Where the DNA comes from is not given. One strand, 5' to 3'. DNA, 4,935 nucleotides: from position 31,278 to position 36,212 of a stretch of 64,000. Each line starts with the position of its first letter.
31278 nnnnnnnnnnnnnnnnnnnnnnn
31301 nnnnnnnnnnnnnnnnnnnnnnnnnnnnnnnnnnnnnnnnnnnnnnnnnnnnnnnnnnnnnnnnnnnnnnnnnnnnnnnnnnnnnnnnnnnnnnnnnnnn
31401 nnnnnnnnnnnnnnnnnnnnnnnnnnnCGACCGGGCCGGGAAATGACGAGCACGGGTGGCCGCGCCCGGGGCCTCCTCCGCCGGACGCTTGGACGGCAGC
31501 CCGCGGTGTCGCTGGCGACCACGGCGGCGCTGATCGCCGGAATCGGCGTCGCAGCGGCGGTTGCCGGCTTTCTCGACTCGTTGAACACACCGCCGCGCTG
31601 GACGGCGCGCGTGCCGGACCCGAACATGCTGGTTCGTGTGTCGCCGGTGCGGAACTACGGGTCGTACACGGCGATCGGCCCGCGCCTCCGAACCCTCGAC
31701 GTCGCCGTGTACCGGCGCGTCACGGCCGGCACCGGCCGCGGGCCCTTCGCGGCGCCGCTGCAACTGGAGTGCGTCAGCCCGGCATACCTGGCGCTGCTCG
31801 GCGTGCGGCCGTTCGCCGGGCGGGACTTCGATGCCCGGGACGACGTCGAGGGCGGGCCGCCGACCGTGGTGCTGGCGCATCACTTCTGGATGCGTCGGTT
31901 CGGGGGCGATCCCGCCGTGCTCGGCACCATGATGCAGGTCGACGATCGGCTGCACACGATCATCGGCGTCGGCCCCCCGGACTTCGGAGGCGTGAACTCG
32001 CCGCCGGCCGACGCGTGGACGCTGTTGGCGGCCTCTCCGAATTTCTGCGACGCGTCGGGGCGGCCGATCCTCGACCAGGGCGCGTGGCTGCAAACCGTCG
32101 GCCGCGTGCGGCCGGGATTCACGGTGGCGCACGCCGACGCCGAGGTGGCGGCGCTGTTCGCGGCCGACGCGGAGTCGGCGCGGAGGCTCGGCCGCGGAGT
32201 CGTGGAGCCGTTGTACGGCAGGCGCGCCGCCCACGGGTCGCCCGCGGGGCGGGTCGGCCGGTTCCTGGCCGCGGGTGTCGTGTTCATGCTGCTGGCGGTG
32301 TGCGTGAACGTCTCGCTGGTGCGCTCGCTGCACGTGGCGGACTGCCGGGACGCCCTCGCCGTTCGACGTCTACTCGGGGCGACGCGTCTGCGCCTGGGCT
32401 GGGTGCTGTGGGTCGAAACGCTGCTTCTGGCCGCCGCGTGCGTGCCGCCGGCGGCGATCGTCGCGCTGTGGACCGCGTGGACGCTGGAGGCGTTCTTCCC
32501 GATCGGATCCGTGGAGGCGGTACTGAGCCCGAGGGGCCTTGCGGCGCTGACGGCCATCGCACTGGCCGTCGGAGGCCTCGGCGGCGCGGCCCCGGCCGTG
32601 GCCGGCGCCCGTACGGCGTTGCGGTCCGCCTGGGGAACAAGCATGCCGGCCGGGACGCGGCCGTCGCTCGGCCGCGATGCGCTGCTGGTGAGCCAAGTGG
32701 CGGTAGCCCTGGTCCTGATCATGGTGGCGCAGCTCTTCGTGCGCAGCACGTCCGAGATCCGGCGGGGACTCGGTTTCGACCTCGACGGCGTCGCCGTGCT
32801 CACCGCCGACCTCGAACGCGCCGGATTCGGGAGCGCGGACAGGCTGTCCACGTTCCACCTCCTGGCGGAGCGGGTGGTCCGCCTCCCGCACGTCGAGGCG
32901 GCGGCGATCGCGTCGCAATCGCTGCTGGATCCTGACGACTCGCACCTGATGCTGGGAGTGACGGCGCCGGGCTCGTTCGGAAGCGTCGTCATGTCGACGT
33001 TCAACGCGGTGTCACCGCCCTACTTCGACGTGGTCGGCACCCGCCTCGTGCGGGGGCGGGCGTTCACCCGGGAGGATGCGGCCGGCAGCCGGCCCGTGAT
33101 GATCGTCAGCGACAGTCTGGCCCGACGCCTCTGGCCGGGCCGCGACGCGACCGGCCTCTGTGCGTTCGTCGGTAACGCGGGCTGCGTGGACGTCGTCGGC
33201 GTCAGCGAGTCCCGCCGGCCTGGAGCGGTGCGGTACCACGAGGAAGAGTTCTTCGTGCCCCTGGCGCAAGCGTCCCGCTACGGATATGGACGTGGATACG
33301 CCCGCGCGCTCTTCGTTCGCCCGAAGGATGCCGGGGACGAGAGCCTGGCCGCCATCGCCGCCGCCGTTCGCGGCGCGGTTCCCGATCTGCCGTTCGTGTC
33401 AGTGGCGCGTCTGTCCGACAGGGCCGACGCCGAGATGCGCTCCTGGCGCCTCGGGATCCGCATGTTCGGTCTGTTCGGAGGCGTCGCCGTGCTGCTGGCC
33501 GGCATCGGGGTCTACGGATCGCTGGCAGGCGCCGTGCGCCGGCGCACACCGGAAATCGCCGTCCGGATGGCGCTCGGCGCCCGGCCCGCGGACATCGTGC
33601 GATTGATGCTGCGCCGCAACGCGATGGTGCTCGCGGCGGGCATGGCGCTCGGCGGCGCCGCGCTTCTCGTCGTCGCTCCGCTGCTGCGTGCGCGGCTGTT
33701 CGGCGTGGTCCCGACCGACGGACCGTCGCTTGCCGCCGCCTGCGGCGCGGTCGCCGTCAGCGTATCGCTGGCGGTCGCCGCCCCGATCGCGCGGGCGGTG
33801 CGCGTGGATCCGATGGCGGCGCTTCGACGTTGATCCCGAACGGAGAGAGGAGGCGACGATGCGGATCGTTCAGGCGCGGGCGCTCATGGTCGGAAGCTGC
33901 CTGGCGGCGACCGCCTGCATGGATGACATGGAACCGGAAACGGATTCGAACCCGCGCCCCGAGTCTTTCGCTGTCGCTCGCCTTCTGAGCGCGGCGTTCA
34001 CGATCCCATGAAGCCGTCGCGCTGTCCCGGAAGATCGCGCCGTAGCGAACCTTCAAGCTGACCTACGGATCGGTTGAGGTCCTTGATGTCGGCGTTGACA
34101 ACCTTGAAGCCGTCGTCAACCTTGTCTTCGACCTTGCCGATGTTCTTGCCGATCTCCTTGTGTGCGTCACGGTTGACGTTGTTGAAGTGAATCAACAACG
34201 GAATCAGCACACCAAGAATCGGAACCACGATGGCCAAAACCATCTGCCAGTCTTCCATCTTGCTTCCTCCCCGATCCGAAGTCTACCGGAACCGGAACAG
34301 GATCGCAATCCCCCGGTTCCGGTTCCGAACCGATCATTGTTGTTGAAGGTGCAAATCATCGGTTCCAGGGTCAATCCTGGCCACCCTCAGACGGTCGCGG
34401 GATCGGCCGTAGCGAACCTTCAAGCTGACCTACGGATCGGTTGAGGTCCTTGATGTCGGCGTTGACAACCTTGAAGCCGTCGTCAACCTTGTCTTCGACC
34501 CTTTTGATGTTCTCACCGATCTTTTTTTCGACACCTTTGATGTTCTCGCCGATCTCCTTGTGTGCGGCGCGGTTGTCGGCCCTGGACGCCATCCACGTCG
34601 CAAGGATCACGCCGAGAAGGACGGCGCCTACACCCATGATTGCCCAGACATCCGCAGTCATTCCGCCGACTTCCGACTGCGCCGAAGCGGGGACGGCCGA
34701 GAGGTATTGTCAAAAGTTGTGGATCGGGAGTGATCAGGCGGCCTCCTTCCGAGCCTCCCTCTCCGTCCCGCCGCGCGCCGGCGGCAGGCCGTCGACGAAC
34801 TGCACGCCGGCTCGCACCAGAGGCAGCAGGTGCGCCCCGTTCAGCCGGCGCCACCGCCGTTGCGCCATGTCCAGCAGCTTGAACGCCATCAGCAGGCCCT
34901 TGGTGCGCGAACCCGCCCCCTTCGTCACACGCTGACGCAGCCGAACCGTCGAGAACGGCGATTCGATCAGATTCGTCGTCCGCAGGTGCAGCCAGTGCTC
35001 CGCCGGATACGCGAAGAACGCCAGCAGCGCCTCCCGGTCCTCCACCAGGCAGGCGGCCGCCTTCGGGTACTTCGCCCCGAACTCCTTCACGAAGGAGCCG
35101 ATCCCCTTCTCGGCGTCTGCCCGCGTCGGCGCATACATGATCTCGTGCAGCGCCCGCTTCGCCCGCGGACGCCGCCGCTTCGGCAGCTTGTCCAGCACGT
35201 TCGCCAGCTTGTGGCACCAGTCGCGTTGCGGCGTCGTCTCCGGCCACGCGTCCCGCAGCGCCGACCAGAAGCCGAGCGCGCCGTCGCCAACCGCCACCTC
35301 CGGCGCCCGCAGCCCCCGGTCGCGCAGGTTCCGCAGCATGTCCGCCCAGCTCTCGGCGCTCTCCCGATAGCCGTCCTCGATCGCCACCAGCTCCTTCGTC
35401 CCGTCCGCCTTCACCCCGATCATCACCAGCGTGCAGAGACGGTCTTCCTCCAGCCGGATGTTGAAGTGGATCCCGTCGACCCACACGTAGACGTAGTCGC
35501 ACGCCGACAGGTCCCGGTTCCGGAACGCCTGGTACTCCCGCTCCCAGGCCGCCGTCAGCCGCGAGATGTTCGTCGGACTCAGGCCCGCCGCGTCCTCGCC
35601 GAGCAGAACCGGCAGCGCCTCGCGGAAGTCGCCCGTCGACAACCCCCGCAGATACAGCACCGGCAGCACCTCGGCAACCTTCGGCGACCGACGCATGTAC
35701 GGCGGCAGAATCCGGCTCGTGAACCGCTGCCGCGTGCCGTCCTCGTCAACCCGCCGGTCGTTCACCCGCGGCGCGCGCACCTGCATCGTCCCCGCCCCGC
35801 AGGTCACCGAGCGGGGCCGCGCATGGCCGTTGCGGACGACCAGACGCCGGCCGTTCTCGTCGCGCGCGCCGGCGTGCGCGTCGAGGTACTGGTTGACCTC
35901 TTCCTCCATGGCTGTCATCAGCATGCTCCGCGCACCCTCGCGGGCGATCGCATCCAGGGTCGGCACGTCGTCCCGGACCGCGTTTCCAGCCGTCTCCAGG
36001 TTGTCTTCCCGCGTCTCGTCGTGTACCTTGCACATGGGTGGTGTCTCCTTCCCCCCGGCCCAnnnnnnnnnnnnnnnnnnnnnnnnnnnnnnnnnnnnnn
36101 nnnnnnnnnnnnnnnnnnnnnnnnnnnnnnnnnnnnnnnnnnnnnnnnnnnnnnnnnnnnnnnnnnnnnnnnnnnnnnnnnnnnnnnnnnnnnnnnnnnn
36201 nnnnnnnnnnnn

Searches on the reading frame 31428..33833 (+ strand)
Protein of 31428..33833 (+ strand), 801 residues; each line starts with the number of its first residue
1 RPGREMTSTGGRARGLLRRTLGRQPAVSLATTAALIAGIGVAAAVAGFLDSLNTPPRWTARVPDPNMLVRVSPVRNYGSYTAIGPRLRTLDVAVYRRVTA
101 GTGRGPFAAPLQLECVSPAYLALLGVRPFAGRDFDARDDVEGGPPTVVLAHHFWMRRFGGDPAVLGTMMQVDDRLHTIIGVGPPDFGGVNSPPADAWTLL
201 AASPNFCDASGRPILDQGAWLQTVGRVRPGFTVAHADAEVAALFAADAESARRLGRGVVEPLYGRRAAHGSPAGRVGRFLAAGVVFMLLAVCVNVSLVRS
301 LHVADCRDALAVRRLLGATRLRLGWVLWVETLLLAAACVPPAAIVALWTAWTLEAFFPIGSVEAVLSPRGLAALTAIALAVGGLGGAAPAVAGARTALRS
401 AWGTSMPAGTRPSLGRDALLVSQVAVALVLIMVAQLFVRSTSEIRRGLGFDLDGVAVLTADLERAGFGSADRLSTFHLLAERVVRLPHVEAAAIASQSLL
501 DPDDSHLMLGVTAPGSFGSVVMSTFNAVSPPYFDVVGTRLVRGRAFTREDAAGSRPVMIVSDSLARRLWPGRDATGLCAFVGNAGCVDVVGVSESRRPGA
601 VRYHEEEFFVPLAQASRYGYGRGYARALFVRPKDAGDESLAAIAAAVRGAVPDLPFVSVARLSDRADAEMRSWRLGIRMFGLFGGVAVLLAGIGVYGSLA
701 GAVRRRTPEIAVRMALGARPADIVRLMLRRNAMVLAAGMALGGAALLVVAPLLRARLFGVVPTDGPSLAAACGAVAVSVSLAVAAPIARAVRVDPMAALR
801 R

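Call 12: search_protein_families(library=pfam, proteins=[window:31428-33833:+], max_evalue=0.001)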
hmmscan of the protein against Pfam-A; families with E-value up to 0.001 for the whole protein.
window:31428-33833:+ (801 aa): 2 families
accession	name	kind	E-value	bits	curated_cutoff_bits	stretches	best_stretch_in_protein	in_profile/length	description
PF12704.14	MacB_PCD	-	6.3e-25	89.1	27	2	28-242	1-206/207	MacB-like periplasmic core domain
PF02687.27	FtsX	-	3.4e-16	59.8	25.5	2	682-794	2-119/120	FtsX-like permease C-terminal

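Call 32: search_protein_families(library=padloc, proteins=[window:31443-33833:+], max_evalue=0.01)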
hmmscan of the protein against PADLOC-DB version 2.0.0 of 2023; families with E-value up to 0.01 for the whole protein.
window:31443-33833:+ (796 aa): 0 families

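Call 65: search_protein_families(library=ncbifam, proteins=[window:31443-33833:+], max_evalue=0.001)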
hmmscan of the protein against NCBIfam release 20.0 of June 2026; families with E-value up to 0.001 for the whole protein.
window:31443-33833:+ (796 aa): 2 families
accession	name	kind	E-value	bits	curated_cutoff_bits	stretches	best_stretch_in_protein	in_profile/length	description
TIGR03434.1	ADOP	subfamily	2.5e-138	462.5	622.3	1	14-795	10-801/803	ADOP family duplicated permease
NF007826.0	PRK10535.1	equivalog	1.3e-16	60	966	1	516-796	365-647/648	macrolide ABC transporter ATP-binding protein/permease MacB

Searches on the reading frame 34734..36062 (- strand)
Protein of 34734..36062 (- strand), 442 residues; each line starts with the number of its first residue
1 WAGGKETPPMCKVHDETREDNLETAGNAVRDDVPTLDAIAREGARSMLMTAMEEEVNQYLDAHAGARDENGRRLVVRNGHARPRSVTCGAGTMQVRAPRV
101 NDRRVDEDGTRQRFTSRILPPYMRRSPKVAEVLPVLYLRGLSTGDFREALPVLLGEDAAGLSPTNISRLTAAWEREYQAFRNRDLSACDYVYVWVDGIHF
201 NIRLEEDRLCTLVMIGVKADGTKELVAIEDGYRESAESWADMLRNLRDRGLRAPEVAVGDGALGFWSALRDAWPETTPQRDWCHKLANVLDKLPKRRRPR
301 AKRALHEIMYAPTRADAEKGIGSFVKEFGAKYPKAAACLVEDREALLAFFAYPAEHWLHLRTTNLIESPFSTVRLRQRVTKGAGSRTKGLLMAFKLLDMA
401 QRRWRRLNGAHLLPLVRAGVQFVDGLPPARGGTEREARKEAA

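Call 12: search_protein_families(library=pfam, proteins=[window:34734-36062:-], max_evalue=0.001)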
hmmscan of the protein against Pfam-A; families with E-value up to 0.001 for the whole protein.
window:34734-36062:- (442 aa): 1 family
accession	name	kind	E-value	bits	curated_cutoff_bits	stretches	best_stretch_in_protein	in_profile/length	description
PF00872.24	Transposase_mut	-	4.5e-60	204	21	1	35-380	21-352/379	Transposase, Mutator family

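Call 65: search_protein_families(library=ncbifam, proteins=[window:34734-36035:-], max_evalue=0.001)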
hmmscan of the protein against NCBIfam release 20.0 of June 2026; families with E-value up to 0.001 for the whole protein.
window:34734-36035:- (433 aa): 4 families
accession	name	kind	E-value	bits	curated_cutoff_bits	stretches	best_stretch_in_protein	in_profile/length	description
NF033543.2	transpos_IS256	equivalog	4.3e-86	289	150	1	49-388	3-335/338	IS256 family transposase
NF041731.2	transpos_ISH6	equivalog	1.6e-15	56.8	240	1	29-367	28-379/414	ISH6 family transposase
NF033544.1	transpos_IS1249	exception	1.1e-11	44.6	300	1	181-317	93-214/382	IS1249 family transposase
NF033572.1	transpos_ISKra4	equivalog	5.8e-07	29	205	1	30-277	31-293/422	ISKra4 family transposase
